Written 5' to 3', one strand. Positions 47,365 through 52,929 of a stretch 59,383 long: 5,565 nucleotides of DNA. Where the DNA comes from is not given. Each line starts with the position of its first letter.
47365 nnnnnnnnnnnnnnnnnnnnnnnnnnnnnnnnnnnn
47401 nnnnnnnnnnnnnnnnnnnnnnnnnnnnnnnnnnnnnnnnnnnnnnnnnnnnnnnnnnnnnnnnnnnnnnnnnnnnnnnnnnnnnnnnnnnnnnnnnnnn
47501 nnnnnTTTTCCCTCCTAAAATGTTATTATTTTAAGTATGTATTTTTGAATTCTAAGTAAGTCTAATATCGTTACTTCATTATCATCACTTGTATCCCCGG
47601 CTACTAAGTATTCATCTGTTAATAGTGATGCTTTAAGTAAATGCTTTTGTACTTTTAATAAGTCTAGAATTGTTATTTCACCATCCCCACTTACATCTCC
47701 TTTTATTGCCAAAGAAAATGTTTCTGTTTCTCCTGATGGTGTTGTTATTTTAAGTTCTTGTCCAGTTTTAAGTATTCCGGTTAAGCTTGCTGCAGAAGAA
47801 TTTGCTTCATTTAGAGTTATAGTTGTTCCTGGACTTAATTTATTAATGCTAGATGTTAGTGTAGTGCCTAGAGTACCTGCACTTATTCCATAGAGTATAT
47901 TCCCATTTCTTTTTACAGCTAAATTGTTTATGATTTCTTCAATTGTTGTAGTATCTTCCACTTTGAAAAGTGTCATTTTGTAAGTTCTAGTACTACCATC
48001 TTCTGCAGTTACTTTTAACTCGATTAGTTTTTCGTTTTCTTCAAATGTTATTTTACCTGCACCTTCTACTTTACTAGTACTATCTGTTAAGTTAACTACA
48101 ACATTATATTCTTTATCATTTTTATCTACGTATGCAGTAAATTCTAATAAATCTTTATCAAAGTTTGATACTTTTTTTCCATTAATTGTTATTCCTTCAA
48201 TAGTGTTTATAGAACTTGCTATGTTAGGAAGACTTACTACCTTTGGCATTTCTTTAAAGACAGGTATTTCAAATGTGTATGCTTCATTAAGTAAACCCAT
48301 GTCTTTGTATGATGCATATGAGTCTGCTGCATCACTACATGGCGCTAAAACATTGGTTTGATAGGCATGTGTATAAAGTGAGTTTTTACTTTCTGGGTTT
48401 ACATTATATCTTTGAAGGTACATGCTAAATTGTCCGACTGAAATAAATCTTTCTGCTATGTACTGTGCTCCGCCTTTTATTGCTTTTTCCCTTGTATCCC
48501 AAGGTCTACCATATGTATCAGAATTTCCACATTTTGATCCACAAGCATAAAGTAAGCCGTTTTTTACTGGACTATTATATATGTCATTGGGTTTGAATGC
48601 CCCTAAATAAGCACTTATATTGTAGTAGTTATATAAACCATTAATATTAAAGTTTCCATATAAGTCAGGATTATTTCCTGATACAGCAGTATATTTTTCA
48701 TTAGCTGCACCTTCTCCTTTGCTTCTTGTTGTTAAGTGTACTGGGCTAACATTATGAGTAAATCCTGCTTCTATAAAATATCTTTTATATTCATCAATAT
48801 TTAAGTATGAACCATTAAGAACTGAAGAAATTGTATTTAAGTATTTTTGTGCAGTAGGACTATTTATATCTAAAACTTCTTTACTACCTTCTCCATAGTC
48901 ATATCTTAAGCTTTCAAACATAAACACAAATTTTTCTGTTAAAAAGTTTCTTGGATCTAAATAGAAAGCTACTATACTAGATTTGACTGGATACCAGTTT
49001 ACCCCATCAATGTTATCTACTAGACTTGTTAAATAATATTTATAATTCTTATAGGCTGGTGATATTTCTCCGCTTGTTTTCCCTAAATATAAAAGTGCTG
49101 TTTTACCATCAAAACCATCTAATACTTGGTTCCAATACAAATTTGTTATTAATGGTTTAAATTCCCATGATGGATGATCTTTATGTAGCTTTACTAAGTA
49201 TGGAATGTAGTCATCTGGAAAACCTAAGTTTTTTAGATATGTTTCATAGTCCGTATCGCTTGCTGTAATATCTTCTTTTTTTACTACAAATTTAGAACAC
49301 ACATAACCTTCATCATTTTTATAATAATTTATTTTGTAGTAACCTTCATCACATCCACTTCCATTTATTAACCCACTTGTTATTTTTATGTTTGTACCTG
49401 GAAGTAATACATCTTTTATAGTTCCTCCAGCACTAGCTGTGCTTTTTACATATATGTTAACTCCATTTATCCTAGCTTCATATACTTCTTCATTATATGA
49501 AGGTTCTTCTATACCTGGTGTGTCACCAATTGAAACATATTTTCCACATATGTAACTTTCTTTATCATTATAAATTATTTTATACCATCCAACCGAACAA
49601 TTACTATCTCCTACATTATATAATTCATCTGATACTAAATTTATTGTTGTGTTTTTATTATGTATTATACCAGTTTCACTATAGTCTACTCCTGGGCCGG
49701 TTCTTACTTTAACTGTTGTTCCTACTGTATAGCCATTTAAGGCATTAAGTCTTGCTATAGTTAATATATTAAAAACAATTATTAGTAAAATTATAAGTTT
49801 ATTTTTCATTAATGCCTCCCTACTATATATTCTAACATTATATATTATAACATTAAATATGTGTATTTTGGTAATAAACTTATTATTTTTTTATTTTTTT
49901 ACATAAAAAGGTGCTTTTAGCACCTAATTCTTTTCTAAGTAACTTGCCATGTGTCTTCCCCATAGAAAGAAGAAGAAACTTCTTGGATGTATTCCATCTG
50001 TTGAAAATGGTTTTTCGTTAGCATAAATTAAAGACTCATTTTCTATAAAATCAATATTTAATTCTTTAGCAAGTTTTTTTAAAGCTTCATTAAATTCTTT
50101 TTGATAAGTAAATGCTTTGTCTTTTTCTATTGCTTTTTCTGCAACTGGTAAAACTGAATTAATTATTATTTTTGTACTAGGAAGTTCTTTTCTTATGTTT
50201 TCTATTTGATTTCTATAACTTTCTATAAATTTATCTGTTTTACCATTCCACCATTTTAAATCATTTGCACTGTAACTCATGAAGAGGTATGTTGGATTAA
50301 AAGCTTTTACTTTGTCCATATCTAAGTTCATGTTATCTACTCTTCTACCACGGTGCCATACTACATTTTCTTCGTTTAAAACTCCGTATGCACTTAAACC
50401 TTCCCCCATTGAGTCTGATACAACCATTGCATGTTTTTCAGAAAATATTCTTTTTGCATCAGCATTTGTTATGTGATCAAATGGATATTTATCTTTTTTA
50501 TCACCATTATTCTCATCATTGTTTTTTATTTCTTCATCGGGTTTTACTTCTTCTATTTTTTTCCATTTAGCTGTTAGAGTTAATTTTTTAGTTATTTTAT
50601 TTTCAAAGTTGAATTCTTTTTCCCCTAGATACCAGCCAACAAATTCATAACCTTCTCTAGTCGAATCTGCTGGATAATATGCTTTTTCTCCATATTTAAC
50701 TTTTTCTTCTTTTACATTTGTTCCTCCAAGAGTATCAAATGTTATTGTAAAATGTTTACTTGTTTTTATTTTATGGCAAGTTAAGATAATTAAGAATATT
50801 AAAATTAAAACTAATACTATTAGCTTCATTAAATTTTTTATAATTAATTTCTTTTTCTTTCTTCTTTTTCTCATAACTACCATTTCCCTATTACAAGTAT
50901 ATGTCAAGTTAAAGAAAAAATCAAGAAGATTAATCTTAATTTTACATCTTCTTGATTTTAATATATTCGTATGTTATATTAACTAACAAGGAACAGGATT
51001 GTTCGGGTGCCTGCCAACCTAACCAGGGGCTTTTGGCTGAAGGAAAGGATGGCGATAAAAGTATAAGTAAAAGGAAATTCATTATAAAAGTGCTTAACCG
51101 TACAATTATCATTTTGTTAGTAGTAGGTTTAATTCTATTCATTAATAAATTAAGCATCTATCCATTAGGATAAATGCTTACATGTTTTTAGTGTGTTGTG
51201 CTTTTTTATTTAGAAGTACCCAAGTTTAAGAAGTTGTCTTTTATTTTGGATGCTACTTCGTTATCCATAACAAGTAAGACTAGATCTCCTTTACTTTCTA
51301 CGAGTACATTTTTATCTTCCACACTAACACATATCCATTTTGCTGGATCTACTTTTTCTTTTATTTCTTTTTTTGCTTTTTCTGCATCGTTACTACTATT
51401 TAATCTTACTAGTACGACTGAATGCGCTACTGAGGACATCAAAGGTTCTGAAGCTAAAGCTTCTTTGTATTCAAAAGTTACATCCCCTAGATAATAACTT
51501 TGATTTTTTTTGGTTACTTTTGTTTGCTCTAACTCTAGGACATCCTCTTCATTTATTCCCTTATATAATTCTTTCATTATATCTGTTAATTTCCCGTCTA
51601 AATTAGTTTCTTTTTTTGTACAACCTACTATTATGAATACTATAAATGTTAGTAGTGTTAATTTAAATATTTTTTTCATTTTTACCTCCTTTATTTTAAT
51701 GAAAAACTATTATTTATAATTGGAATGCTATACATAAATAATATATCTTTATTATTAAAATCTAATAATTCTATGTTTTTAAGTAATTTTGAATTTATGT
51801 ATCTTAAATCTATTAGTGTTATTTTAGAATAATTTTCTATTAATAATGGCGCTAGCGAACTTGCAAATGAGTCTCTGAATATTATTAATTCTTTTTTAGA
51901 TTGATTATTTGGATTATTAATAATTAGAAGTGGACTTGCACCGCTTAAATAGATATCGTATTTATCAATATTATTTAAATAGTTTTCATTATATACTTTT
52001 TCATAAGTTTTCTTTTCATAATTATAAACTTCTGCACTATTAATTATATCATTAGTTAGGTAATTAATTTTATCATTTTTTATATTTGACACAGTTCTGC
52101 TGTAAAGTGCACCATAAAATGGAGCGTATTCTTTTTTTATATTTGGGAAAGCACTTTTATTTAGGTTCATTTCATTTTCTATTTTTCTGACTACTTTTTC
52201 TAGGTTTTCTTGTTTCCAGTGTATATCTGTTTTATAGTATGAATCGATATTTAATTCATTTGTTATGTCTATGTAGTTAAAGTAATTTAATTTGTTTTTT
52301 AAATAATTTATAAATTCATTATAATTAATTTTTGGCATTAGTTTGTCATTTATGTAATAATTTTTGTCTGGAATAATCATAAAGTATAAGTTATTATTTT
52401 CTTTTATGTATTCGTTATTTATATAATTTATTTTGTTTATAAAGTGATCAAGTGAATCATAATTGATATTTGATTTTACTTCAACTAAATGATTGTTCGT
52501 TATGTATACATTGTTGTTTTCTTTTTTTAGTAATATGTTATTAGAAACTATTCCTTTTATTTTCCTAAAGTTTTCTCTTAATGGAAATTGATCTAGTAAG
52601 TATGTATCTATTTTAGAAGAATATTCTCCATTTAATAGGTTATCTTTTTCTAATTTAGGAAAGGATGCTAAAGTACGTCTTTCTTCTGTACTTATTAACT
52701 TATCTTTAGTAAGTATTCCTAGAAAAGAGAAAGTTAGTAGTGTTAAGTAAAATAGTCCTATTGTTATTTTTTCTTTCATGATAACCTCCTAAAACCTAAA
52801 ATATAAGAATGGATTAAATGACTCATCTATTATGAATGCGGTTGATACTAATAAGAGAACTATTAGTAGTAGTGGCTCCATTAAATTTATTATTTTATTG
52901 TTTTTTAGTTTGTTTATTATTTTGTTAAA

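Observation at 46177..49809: Non-cellulosomal cohesin-dockerin pair that could tether a GH73 autolysin to a membrane anchor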

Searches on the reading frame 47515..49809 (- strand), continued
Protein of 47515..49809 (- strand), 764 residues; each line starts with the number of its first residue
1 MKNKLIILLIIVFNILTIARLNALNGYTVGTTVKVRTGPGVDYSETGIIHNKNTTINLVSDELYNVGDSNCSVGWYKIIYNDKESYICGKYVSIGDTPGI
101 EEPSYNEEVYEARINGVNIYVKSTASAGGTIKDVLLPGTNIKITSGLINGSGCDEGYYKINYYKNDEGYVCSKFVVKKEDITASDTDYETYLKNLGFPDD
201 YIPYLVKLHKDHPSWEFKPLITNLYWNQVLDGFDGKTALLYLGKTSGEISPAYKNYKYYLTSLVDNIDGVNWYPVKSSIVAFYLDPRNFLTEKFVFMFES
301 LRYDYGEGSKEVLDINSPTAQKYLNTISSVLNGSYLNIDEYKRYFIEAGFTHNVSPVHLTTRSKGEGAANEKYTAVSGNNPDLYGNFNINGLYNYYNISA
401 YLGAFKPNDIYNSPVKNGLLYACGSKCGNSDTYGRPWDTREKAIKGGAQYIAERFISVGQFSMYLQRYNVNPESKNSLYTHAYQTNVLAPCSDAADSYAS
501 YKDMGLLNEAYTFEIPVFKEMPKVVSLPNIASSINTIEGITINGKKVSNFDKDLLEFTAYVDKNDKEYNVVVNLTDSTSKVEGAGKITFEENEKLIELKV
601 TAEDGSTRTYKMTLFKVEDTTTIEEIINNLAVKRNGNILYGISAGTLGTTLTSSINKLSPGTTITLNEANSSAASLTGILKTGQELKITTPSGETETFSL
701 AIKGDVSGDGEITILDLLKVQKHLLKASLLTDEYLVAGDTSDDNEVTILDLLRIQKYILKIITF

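Call 73: search_solved_structures(query=A4, max_evalue=0.001, show_alignments=2)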
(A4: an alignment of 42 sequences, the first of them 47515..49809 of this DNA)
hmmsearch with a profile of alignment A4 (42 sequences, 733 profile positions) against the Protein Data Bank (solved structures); distinct sequences matched with E-value up to 0.001: 32.
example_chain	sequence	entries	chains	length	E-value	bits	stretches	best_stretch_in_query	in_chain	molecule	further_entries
6fxo_A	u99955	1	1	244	1.3e-16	63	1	314-487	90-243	Bifunctional autolysin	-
6fxp_A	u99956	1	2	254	1.2e-14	56.5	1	236-480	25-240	Uncharacterized protein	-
6u0o_B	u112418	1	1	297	1.4e-14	56.3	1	235-480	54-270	LYZ2 domain-containing protein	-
5wqw_A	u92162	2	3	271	2.8e-14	55.2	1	317-488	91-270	N-acetylglucosaminidase | Cell surface protein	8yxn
4pi7_A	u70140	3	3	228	7.6e-13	50.5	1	299-472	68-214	Autolysin E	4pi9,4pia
8x39_A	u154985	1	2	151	1.7e-12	49.4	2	668-732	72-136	Serine protease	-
8x3a_A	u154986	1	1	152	1.7e-12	49.3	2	668-732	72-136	Serine protease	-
4pi8_A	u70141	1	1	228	8.6e-12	47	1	299-472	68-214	Autolysin E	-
2ccl_B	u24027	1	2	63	3.6e-08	35.1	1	670-729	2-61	ENDO-1,4-BETA-XYLANASE Y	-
2vn5_B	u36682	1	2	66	1e-07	33.6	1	669-730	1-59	ENDOGLUCANASE A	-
1ohz_B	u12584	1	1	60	1.1e-07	33.5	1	672-729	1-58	ENDO-1,4-BETA-XYLANASE Y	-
2vn6_B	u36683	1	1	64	2.8e-07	32.1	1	669-730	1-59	ENDOGLUCANASE A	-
2kq8_A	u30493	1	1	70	3.9e-07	31.6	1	27-95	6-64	Cell wall hydrolase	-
4krt_A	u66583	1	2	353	1.5e-06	29.7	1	25-175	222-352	Autolytic lysozyme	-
2krs_A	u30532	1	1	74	2.5e-06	29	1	25-100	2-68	Probable enterotoxin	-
2kt8_A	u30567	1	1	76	6.9e-06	27.5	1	115-178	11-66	Probable surface protein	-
4dh2_B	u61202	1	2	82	0.00027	22.2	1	669-731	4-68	Dockerin type 1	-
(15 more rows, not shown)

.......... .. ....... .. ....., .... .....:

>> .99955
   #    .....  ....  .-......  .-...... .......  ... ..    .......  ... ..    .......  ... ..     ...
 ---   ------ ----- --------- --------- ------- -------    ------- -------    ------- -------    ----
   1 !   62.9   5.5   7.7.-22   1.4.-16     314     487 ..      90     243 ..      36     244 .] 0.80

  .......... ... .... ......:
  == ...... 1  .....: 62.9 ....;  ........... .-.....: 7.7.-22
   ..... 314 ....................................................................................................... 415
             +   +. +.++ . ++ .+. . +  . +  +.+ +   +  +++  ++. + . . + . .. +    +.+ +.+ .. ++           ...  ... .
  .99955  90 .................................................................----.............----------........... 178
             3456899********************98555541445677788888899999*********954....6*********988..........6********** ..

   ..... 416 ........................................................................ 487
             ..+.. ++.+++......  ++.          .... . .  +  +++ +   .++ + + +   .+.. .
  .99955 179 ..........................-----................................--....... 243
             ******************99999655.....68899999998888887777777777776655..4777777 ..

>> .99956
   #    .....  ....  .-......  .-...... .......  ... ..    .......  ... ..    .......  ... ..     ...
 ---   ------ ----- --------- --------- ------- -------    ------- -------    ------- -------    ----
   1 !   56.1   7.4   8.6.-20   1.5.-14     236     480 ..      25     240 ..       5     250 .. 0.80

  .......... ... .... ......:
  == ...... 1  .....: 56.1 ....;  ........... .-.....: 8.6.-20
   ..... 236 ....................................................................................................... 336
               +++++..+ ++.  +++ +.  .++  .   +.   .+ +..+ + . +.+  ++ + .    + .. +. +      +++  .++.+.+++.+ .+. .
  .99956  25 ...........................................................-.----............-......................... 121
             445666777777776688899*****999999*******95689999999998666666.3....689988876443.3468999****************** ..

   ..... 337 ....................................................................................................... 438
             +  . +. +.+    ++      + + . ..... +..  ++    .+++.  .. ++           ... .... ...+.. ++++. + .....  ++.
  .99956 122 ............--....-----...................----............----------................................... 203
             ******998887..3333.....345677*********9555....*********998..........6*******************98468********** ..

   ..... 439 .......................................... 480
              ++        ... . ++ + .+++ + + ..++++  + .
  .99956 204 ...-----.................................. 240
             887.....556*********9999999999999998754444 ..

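Call 74: search_protein_families(library=pfam, alignment_id=A4, max_evalue=0.01)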
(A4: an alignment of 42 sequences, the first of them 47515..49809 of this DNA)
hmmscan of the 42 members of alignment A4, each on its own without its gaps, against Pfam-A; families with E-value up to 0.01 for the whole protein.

A. member 1, window:47515-49809:- (764 aa): 3 families
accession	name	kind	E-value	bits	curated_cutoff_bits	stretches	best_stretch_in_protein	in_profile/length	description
PF08239.17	SH3_3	-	4.9e-12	46.3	27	2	32-93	2-54/54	Bacterial SH3 domain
PF00404.24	Dockerin_1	-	5.4e-10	39.8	22.9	1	703-759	1-57/57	Dockerin type I domain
PF23658.1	PDZ_CPAF_rel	-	0.0088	16.5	27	0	519-613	16-112/120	CPAF-like PDZ domain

B. families by the number of members that match (of 42 scanned): 12 families
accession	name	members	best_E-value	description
PF08239.17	SH3_3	42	1.5e-25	Bacterial SH3 domain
PF00404.24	Dockerin_1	42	1.1e-16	Dockerin type I domain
PF12733.13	Cadherin-like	32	2.4e-08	Cadherin-like beta sandwich domain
PF06347.19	SH3_4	13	4.1e-10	Bacterial SH3 domain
PF00036.39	EF-hand_1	4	0.00057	EF hand domain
PF13405.12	EF-hand_6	3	0.00064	EF-hand domain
PF13202.12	EF-hand_5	3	0.0015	EF hand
PF18962.6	Por_Secre_tail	1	0.00092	Secretion system C-terminal sorting domain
PF06793.17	UPF0262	1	0.0019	Uncharacterised protein family (UPF0262)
PF13517.12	FG-GAP_3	1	0.0047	FG-GAP-like repeat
PF13499.12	EF-hand_7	1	0.0065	EF-hand domain pair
PF23658.1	PDZ_CPAF_rel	1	0.0088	CPAF-like PDZ domain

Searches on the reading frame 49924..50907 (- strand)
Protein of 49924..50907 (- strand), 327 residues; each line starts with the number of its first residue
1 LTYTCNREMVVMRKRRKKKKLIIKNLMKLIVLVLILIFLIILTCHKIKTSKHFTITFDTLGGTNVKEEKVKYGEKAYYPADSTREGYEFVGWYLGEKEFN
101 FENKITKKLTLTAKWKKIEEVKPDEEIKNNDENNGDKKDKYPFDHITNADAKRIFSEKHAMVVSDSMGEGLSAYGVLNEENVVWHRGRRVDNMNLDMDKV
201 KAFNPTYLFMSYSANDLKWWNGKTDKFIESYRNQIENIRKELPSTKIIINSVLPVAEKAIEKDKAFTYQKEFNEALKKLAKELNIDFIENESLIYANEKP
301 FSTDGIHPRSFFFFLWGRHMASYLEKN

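Call 3: search_protein_families(library=pfam, proteins=[window:49924-50907:-], max_evalue=1)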
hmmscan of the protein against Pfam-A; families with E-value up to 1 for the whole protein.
window:49924-50907:- (327 aa): 8 families
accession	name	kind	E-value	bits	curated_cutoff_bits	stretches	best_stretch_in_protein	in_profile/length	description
PF09479.16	Flg_new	-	4.5e-14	52.7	27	1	53-114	1-65/65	Listeria-Bacteroides repeat domain (List_Bact_rpt)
PF13472.12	Lipase_GDSL_2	-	1.9e-13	51.8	32.9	1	180-308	36-171/178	GDSL-like Lipase/Acylhydrolase family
PF00657.28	Lipase_GDSL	-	5.5e-05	23.8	23.6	1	197-308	68-196/208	GDSL-like Lipase/Acylhydrolase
PF15169.12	Cybc1_Eros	-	0.0081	16.5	27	1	23-138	70-183/185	Cytochrome b-245 chaperone 1 / Eros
PF18998.6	Flg_new_2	-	0.013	15.9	23.6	1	59-118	8-72/73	Divergent InlB B-repeat domain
PF14606.12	Lipase_GDSL_3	-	0.022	15.5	27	1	224-309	73-162/178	GDSL-like Lipase/Acylhydrolase family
PF00311.23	PEPcase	-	0.18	10.1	22.4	1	227-284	324-381/919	Phosphoenolpyruvate carboxylase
PF22208.1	Cas_Csm6_CARF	-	0.44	10.7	27.5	1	225-250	16-41/106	Cas_Csm6 CARF domain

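Call 4: search_protein_families(library=ncbifam, proteins=[window:49924-50907:-], max_evalue=1)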
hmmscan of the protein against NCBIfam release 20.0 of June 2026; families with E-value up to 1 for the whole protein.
window:49924-50907:- (327 aa): 4 families
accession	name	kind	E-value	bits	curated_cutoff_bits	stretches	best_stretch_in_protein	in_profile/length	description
TIGR02543.1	List_Bact_rpt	repeat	1.4e-06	28.6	20.95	1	83-118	2-43/44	TIGR02543 family repeat protein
NF033188.1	internalin_H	exception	0.00012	20.9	1050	1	49-138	411-503/548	InlH/InlC2 family class 1 internalin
NF042968.1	AcxylEst_AxeA1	equivalog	0.00012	20.5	700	1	198-309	337-448/459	acetylxylan esterase AxeA1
TIGR01011.1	rpsB_bact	equivalog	0.015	14.5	76.3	1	218-290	19-92/225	30S ribosomal protein S2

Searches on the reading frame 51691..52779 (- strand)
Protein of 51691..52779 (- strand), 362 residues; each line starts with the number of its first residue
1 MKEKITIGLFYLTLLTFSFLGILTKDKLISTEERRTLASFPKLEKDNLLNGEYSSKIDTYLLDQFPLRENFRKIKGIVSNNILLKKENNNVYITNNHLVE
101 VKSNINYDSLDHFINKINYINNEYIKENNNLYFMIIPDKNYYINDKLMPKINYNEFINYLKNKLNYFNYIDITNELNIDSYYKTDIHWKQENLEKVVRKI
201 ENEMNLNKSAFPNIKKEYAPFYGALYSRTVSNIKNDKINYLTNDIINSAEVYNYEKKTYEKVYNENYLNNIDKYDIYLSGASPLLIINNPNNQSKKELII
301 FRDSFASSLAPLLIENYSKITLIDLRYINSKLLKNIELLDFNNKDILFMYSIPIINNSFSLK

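Call 59: search_protein_families(library=pfam, proteins=[window:51691-52779:-], max_evalue=0.0001)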
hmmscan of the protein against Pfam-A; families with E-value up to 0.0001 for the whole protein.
window:51691-52779:- (362 aa): 1 family
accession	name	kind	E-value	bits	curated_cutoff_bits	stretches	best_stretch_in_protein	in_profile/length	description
PF14286.12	DHHW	-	5.6e-10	39.4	25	0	33-73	1-41/385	DHHW protein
